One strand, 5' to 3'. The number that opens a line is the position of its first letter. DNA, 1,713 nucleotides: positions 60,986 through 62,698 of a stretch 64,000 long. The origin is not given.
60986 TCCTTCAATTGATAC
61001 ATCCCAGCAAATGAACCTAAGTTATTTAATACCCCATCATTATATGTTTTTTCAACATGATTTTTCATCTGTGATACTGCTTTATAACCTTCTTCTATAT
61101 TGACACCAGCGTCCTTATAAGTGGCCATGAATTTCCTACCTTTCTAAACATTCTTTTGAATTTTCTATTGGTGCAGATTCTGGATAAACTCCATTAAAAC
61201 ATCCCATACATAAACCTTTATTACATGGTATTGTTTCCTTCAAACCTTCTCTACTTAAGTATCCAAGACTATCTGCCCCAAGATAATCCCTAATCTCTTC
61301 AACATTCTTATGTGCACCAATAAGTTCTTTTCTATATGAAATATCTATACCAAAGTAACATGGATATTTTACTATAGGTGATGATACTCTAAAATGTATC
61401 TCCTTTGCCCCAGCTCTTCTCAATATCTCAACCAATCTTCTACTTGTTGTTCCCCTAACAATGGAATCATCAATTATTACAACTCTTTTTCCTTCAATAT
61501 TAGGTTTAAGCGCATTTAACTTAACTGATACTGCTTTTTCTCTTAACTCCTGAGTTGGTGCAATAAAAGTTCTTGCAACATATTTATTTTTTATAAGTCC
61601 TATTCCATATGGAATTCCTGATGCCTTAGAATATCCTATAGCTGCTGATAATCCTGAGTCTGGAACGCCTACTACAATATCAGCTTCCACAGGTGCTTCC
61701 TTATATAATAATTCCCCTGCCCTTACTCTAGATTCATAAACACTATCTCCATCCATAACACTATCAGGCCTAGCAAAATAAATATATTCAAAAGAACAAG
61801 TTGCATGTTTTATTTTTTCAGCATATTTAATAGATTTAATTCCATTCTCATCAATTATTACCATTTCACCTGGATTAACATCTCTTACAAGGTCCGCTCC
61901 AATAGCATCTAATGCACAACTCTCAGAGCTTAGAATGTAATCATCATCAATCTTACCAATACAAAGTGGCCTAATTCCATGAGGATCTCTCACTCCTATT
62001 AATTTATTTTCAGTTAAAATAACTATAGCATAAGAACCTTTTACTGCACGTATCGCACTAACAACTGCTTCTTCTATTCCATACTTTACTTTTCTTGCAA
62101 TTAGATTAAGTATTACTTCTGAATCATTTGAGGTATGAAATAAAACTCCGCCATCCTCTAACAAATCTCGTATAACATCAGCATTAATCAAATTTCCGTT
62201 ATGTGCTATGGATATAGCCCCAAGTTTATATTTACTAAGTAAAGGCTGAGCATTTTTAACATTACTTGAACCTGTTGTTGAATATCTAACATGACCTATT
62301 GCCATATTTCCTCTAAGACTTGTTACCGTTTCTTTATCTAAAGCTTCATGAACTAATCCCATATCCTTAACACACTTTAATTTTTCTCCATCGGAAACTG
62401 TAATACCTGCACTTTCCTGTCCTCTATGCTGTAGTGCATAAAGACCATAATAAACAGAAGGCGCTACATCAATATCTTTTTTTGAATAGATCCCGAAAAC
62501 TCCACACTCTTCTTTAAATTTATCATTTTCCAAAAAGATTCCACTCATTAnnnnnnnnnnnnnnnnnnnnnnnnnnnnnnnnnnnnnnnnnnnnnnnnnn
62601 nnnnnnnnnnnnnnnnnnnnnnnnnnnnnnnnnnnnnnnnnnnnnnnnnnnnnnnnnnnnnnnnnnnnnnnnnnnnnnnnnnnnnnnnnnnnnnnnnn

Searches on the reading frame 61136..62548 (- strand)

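Call 53: search_protein_families(library=pfam, proteins=[window:61136-62548:-], max_evalue=1e-8)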
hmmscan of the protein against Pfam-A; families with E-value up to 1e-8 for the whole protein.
window:61136-62548:- (470 aa): 3 families
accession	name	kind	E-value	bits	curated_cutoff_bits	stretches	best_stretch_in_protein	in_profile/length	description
PF13522.11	GATase_6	-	3.3e-19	69.6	27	1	77-209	7-130/130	Glutamine amidotransferase domain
PF13537.11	GATase_7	-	1.9e-18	67.1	25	1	95-214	8-122/123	Glutamine amidotransferase domain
PF00156.33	Pribosyltran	-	1.6e-09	37.7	26.3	1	284-388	25-122/158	Phosphoribosyl transferase domain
